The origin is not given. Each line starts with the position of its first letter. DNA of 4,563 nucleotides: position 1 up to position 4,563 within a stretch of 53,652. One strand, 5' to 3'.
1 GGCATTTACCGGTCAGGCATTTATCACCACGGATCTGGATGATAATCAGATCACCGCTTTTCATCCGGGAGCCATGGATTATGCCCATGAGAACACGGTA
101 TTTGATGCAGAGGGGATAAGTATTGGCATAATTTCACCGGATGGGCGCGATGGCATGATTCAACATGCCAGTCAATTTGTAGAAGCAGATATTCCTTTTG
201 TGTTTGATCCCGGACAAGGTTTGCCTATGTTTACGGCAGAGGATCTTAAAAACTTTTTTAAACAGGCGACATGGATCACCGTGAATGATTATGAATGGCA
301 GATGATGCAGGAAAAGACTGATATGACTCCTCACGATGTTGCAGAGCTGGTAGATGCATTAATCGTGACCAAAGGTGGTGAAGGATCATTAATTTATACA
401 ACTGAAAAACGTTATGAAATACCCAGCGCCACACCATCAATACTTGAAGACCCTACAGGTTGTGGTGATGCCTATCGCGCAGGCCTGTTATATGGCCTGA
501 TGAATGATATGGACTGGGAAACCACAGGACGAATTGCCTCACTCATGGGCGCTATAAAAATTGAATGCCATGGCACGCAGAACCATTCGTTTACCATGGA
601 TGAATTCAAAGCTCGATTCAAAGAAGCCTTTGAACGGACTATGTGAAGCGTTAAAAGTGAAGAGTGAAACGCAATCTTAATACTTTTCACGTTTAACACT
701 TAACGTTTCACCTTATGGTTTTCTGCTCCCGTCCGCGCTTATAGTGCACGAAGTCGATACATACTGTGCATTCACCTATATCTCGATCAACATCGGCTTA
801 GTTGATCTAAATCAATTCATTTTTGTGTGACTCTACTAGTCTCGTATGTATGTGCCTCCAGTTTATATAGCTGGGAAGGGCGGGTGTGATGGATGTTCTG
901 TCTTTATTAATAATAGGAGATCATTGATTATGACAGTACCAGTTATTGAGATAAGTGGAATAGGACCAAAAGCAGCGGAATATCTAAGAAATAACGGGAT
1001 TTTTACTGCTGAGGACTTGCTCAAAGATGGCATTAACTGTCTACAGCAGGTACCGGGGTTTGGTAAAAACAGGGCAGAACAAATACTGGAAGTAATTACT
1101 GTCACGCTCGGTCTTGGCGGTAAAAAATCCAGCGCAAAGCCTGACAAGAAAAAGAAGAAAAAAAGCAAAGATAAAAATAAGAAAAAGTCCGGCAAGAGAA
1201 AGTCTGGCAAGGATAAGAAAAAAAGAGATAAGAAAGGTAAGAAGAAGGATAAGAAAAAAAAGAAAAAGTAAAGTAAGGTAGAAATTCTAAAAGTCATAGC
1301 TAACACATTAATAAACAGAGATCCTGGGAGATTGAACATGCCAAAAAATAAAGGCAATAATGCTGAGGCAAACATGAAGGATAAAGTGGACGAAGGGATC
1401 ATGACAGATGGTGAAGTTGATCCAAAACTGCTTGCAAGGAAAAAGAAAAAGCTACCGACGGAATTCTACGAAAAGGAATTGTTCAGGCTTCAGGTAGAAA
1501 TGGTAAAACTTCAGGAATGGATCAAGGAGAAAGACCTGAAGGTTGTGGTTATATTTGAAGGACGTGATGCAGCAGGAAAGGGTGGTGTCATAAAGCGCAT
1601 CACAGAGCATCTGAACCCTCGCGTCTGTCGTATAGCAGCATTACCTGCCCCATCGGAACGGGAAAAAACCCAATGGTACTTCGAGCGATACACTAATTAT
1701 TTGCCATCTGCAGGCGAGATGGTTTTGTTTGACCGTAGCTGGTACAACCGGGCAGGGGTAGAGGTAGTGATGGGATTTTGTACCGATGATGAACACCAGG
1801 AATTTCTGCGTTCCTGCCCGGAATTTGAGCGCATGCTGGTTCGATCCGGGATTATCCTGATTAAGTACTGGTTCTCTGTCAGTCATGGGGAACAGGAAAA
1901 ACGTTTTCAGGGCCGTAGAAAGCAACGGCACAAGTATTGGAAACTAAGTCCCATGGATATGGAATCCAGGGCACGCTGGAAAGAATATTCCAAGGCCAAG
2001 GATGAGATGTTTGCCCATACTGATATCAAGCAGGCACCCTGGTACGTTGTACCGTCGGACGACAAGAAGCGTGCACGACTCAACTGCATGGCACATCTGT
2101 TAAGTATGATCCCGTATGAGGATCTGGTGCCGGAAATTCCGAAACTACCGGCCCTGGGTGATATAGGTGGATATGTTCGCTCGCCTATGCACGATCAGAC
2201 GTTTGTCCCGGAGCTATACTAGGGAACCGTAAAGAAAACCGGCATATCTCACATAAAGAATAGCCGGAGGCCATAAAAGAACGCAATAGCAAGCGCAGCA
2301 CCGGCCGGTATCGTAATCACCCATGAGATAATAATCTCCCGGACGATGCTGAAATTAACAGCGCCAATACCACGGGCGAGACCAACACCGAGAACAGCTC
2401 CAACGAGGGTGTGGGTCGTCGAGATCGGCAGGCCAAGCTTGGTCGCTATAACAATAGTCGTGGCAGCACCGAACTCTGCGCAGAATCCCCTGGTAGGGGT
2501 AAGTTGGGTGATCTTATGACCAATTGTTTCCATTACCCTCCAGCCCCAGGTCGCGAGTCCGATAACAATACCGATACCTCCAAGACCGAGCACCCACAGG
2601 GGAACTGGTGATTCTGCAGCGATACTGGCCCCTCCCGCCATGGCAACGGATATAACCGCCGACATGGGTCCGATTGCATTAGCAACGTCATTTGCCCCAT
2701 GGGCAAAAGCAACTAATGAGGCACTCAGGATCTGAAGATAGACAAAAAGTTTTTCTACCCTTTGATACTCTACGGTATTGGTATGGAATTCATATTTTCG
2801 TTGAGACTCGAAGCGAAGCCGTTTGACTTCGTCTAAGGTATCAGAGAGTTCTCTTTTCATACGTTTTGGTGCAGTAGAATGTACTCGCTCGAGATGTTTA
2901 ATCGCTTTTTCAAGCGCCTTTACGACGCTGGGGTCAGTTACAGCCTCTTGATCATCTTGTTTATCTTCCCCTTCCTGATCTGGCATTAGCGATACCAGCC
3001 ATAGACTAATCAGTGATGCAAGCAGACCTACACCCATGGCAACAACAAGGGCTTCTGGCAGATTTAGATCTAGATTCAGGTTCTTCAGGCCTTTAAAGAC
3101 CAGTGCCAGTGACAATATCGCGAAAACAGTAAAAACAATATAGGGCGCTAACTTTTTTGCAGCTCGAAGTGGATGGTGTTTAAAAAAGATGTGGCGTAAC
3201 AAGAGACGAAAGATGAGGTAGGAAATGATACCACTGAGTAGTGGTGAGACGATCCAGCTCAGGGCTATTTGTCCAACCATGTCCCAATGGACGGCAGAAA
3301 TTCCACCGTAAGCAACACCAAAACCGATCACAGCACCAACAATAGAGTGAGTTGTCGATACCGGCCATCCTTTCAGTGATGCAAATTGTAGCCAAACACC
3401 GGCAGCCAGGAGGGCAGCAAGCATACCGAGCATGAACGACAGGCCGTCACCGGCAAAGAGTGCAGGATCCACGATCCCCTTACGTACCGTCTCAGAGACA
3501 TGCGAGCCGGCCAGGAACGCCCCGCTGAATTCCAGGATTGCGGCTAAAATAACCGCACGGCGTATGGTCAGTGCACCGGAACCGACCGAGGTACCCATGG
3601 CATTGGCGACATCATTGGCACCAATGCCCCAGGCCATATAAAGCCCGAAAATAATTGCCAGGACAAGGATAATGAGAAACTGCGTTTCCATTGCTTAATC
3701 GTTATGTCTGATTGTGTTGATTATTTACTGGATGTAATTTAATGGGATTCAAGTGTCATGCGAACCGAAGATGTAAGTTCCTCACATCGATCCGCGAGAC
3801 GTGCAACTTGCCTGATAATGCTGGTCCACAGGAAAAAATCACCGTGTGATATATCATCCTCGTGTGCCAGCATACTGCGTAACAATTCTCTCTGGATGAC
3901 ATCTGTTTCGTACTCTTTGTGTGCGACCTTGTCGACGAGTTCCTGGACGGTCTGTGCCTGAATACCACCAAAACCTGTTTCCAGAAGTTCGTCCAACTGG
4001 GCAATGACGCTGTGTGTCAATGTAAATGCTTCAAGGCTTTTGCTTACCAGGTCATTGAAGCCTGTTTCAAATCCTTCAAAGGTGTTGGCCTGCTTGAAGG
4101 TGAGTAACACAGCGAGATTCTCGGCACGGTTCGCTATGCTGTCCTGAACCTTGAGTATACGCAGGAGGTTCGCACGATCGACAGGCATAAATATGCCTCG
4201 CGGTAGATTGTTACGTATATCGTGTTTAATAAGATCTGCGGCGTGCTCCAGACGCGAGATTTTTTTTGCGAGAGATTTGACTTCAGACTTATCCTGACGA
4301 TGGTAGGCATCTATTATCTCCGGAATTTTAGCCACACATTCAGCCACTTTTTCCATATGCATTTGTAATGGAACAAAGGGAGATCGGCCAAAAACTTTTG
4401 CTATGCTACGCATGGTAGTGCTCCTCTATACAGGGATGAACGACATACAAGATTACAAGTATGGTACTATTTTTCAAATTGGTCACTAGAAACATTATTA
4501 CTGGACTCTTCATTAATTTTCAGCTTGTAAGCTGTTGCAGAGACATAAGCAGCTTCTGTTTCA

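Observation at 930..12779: Unbroken nine-gene phosphate/polyphosphate super-cluster: candidate self-contained polyP-granule module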

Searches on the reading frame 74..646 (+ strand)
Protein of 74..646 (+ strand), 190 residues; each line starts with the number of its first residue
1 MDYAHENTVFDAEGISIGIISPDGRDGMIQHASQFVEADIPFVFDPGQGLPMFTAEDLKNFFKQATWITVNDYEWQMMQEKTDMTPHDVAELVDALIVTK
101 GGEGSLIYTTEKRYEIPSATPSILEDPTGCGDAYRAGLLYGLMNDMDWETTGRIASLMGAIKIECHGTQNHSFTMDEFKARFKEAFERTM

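Call 3: search_protein_families(library=pfam, proteins=[window:74-646:+])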
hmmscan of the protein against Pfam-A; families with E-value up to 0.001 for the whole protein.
window:74-646:+ (190 aa): 1 family
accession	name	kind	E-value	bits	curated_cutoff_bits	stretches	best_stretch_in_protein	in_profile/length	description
PF00294.29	PfkB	-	1.8e-23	83.8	25.8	1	21-170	140-297/302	pfkB family carbohydrate kinase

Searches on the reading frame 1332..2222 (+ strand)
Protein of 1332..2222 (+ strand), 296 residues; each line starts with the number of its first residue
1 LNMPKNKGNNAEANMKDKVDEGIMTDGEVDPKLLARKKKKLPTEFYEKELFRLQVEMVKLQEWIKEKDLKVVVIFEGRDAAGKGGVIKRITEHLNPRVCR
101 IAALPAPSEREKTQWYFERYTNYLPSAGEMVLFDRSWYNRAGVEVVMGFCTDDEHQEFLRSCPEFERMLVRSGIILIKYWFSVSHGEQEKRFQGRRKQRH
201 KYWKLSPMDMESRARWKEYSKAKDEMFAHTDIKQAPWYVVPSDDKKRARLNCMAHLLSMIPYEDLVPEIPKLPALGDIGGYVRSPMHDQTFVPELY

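Call 3: search_protein_families(library=pfam, proteins=[window:1332-2222:+])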
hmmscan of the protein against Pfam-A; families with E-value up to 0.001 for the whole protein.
window:1332-2222:+ (296 aa): 1 family
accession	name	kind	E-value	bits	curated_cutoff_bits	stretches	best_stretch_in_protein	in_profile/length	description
PF03976.20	PPK2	-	1.8e-104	348.8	22.3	1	43-264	4-225/229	Polyphosphate kinase 2 (PPK2)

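Call 6: search_protein_families(library=ncbifam, proteins=[window:1332-2222:+], max_evalue=0.01)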
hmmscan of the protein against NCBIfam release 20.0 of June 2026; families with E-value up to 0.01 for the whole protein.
window:1332-2222:+ (296 aa): 5 families
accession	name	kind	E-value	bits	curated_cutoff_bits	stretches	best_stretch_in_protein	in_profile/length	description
TIGR03707.1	PPK2_P_aer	equivalog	1.1e-111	372.1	301.8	1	42-264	3-225/230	polyphosphate kinase 2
TIGR03708.1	poly_P_AMP_trns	equivalog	4.9e-67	226.7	547.65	1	38-259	267-488/493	polyphosphate:AMP phosphotransferase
NF050016.1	PolyPhAMPPhtase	equivalog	2.5e-55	187.9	800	1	27-258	239-467/472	polyphosphate:AMP phosphotransferase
TIGR03709.1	PPK2_rel_1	subfamily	7.4e-55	186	247.2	1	44-270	29-254/264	PPK2 family polyphosphate kinase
NF042973.1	ADPpolyPPhtase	equivalog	4e-42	144.4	450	1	45-257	32-257/285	ADP-polyphosphate phosphotransferase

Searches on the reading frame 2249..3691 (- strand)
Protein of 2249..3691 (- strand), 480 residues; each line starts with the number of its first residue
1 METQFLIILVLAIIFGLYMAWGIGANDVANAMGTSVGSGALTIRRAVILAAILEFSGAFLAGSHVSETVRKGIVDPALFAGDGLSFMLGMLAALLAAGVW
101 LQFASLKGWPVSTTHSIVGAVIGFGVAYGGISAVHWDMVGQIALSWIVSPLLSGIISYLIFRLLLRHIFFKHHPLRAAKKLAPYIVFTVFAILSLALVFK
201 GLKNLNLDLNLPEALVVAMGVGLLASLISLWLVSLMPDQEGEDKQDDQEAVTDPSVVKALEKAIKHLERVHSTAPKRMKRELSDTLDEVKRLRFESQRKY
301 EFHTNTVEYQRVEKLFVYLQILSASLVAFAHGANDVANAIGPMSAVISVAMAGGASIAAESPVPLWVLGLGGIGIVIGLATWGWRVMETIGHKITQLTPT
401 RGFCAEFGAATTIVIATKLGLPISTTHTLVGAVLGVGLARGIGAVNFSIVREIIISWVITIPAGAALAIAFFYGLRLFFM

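Call 3: search_protein_families(library=pfam, proteins=[window:2249-3691:-])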
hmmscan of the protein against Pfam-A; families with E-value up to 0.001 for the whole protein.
window:2249-3691:- (480 aa): 1 family
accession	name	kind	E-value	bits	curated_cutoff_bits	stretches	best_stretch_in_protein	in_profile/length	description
PF01384.25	PHO4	-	1.2e-125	419.6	33.7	1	23-468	1-350/350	Phosphate transporter family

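Call 6: search_protein_families(library=ncbifam, proteins=[window:2249-3691:-], max_evalue=0.01)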
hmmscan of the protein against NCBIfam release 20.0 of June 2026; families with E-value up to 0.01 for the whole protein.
window:2249-3691:- (480 aa): 2 families
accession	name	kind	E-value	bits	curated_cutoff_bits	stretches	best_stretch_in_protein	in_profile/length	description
NF053884.1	SulfPermCysPBac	equivalog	5.2e-34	117.6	400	2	8-168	168-319/354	sulfate permease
NF033774.1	phos_trans_PitA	exception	2.6e-23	82.4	800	2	364-473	382-492/498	inorganic phosphate transporter PitA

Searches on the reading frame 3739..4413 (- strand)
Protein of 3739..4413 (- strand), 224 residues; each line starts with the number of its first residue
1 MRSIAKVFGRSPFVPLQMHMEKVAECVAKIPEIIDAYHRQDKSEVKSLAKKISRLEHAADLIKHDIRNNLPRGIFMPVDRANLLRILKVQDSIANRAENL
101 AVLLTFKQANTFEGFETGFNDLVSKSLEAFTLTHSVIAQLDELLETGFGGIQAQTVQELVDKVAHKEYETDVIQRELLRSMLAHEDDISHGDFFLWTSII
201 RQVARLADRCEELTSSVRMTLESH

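Call 3: search_protein_families(library=pfam, proteins=[window:3739-4413:-])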
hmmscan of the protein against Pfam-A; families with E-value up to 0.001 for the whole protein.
window:3739-4413:- (224 aa): 1 family
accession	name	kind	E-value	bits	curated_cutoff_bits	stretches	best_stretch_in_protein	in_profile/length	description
PF01865.21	PhoU_div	-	9.2e-51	172.7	24.4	1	5-222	2-213/214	Protein of unknown function DUF47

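Call 6: search_protein_families(library=ncbifam, proteins=[window:3739-4413:-], max_evalue=0.01)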
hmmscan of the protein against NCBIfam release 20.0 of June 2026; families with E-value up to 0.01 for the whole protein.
window:3739-4413:- (224 aa): 1 family
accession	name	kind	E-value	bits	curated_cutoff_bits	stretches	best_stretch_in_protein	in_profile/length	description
TIGR00153.1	TIGR00153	hypoth_equivalog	1.1e-42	146.2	104.3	1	1-218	2-210/217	TIGR00153 family protein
